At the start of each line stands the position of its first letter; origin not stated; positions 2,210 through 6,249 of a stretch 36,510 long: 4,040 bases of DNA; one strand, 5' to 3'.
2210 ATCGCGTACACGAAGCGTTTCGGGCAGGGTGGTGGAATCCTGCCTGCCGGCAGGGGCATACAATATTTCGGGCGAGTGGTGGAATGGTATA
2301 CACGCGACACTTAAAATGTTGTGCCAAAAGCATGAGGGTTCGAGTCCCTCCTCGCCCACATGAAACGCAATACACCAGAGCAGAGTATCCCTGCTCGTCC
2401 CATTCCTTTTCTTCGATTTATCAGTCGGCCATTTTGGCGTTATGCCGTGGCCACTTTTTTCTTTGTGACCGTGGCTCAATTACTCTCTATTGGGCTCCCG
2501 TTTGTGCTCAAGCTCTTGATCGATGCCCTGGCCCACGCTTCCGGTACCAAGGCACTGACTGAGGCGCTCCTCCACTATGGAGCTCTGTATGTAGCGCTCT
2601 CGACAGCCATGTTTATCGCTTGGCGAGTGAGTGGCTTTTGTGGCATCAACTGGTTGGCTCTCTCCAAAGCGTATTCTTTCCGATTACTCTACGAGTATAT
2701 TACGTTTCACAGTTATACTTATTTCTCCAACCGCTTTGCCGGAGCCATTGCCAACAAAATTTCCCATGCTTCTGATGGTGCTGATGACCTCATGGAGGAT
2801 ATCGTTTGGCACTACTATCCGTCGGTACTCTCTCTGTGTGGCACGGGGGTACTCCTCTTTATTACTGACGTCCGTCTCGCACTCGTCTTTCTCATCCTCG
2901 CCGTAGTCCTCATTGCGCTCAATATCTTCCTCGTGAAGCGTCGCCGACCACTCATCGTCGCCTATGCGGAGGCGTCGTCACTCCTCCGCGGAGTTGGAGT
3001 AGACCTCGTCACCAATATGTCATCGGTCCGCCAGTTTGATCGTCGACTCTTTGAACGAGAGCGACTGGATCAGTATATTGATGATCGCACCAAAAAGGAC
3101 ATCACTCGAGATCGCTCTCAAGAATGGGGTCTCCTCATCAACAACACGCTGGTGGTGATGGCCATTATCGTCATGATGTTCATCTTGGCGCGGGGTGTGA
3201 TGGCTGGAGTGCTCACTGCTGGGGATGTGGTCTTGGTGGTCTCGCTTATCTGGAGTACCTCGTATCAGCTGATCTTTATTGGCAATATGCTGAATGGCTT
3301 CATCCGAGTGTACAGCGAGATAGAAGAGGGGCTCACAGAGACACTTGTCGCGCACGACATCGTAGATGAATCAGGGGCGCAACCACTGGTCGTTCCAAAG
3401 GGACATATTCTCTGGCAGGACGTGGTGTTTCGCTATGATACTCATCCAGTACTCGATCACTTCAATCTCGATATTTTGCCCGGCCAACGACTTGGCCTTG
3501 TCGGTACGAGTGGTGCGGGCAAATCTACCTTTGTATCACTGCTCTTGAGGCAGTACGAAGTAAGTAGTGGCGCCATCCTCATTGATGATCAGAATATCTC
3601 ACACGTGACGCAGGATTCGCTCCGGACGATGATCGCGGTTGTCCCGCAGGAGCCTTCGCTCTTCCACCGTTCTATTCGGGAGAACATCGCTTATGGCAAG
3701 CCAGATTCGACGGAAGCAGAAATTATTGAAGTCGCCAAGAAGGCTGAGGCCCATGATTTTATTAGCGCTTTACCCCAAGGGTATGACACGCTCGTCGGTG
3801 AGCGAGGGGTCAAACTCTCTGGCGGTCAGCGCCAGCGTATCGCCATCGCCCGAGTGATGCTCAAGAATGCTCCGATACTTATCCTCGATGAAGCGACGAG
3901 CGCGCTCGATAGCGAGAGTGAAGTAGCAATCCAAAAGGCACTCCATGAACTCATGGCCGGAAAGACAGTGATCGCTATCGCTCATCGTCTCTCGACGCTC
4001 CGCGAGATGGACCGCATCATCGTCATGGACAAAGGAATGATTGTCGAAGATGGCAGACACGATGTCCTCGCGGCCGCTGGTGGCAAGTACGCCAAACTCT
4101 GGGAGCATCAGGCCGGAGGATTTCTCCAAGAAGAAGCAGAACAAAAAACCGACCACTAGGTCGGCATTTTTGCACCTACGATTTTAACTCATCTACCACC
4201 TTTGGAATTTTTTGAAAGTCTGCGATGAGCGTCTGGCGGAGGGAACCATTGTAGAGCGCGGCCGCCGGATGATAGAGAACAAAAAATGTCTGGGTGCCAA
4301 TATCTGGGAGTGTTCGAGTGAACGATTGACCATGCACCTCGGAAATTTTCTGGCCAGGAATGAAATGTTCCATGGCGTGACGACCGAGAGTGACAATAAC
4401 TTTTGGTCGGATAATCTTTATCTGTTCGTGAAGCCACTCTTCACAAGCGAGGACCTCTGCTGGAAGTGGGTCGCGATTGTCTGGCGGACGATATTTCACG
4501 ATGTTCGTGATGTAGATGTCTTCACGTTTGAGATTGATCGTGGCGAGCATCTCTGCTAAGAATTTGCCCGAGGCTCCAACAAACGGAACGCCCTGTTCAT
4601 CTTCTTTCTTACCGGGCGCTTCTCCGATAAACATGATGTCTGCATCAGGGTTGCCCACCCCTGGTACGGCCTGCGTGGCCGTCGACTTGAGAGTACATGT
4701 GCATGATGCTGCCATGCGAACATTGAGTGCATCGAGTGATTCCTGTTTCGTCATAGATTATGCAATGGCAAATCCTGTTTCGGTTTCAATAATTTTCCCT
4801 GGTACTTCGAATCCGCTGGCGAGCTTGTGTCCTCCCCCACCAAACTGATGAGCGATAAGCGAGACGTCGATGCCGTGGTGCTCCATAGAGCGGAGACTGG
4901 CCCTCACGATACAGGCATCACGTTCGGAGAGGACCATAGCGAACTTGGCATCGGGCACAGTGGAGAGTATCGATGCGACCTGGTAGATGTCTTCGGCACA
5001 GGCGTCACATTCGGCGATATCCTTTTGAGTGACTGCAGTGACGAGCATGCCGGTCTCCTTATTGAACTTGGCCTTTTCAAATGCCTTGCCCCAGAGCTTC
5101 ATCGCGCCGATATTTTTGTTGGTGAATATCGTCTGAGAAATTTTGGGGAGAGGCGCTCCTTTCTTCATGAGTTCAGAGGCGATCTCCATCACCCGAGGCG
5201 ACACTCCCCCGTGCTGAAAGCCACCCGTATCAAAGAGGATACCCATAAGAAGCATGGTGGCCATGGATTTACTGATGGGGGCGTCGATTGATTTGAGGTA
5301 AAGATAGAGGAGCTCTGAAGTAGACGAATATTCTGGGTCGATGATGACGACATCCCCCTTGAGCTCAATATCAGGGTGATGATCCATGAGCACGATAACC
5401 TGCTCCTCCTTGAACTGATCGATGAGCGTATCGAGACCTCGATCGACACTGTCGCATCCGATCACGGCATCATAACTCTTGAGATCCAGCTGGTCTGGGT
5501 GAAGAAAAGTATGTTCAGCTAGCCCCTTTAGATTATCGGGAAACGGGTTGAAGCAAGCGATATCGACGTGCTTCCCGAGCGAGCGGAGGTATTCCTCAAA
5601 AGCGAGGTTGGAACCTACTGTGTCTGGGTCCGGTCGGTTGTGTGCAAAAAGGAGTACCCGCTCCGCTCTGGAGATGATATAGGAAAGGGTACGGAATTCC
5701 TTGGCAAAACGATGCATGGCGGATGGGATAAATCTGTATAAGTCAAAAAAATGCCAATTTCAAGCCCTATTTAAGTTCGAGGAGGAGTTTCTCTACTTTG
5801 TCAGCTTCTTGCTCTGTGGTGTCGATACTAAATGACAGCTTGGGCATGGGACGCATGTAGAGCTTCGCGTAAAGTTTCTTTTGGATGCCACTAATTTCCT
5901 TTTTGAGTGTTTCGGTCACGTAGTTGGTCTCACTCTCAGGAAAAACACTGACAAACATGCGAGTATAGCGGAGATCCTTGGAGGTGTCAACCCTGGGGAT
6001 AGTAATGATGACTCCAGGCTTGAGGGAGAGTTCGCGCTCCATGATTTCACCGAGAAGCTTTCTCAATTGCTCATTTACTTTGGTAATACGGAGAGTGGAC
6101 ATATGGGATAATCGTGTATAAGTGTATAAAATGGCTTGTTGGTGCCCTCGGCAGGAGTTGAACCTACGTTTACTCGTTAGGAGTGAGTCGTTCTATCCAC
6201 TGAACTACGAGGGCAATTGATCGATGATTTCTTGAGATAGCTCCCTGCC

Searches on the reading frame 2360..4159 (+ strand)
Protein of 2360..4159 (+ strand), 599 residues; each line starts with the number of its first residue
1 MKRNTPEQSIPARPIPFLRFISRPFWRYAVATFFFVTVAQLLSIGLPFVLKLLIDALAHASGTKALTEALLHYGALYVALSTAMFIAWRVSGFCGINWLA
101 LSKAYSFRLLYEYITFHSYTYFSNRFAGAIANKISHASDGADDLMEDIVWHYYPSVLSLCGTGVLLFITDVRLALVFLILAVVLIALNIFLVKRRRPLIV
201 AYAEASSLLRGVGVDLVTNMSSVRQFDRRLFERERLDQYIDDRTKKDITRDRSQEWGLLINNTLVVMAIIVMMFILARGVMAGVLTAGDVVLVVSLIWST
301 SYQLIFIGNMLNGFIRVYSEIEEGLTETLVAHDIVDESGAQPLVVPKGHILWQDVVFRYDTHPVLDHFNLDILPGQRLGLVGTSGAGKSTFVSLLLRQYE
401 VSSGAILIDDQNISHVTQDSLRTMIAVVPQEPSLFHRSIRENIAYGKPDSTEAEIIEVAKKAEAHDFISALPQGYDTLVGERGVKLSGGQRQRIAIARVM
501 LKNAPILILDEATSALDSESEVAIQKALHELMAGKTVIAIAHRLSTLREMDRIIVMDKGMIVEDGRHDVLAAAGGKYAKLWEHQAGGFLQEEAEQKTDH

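Call 8: search_protein_families(library=pfam, proteins=[window:2360-4156:+], max_evalue=0.01)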
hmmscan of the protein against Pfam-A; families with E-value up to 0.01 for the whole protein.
window:2360-4156:+ (599 aa): 7 families
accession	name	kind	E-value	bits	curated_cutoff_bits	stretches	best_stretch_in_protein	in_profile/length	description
PF00005.33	ABC_tran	-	1.4e-33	116.8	25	1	365-514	1-137/137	ABC transporter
PF00664.28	ABC_membrane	-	2.4e-24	86.9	28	1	32-297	4-267/274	ABC transporter transmembrane region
PF02463.25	SMC_N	-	3.6e-08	33.5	40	1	407-556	135-211/220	RecF/RecN/SMC N terminal domain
PF13401.12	AAA_22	-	0.00055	20.7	27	1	380-516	10-96/130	AAA domain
PF03193.22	RsgA_GTPase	-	0.0028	17.9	30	1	373-419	104-150/174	RsgA GTPase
PF01935.23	DUF87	-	0.0081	16.7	23.2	0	375-407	23-56/220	Helicase HerA, central domain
PF09818.15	ABC_ATPase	-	0.0093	15.5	23.2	0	457-548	130-219/283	P-loop domain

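Call 53: find_encoding_contigs(protein=window:2360-4159:+, flank=10000, max_places=3)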
Protein window:2360-4159:+ (599 aa): 2 contigs read that carry it; 2 places shown.
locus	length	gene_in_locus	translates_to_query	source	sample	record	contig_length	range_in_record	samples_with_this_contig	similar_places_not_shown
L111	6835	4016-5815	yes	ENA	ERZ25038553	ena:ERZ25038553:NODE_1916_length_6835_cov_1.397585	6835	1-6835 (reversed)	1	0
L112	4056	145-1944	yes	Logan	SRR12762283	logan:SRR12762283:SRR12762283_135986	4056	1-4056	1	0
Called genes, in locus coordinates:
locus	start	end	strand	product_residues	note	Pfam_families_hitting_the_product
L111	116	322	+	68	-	-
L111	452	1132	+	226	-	-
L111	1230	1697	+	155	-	PF07884:VKOR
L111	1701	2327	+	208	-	-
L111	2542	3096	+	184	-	PF06725:3D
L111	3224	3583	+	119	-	-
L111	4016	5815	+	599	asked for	PF00664:ABC_membrane, PF02463:SMC_N, PF00005:ABC_tran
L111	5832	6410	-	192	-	PF03167:UDG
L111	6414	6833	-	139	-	?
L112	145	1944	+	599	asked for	PF00664:ABC_membrane, PF02463:SMC_N, PF00005:ABC_tran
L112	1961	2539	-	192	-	PF03167:UDG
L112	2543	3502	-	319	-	PF01368:DHH, PF02272:DHHA1 (weak)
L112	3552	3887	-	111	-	PF02033:RBFA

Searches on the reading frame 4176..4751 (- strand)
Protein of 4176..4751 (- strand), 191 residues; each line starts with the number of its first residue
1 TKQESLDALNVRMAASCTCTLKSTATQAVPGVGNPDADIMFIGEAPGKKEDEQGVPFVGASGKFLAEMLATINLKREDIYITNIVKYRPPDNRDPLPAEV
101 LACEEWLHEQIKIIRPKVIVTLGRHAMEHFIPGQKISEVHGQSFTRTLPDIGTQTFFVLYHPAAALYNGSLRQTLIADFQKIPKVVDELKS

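Call 8: search_protein_families(library=pfam, proteins=[window:4176-4751:-], max_evalue=0.01)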
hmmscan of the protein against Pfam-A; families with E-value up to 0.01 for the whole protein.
window:4176-4751:- (191 aa): 1 family
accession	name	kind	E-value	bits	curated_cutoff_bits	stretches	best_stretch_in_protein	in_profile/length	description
PF03167.25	UDG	-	6.4e-40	136.9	24.3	1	30-171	1-127/141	Uracil DNA glycosylase superfamily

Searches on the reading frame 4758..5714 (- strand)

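Call 8: search_protein_families(library=pfam, proteins=[window:4758-5714:-], max_evalue=0.01)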
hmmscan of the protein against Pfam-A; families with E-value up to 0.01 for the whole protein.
window:4758-5714:- (318 aa): 2 families
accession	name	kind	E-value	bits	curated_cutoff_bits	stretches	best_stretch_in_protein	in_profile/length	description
PF01368.27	DHH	-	6e-14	52.8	28.1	1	19-159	1-125/125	DHH family, N-terminal domain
PF02272.25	DHHA1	-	2.9e-06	28.1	25.9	1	237-305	12-84/102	DHHA1 domain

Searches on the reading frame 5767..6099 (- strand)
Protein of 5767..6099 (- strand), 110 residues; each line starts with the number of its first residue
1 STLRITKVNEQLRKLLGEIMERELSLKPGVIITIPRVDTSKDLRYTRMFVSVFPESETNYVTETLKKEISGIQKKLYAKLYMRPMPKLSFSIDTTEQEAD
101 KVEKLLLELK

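Call 8: search_protein_families(library=pfam, proteins=[window:5767-6099:-], max_evalue=0.01)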
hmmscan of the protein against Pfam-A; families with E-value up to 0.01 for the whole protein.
window:5767-6099:- (110 aa): 1 family
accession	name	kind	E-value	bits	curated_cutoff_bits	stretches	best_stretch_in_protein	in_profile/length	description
PF02033.23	RBFA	-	9.2e-20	71.3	34.7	1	4-106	1-105/105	Ribosome-binding factor A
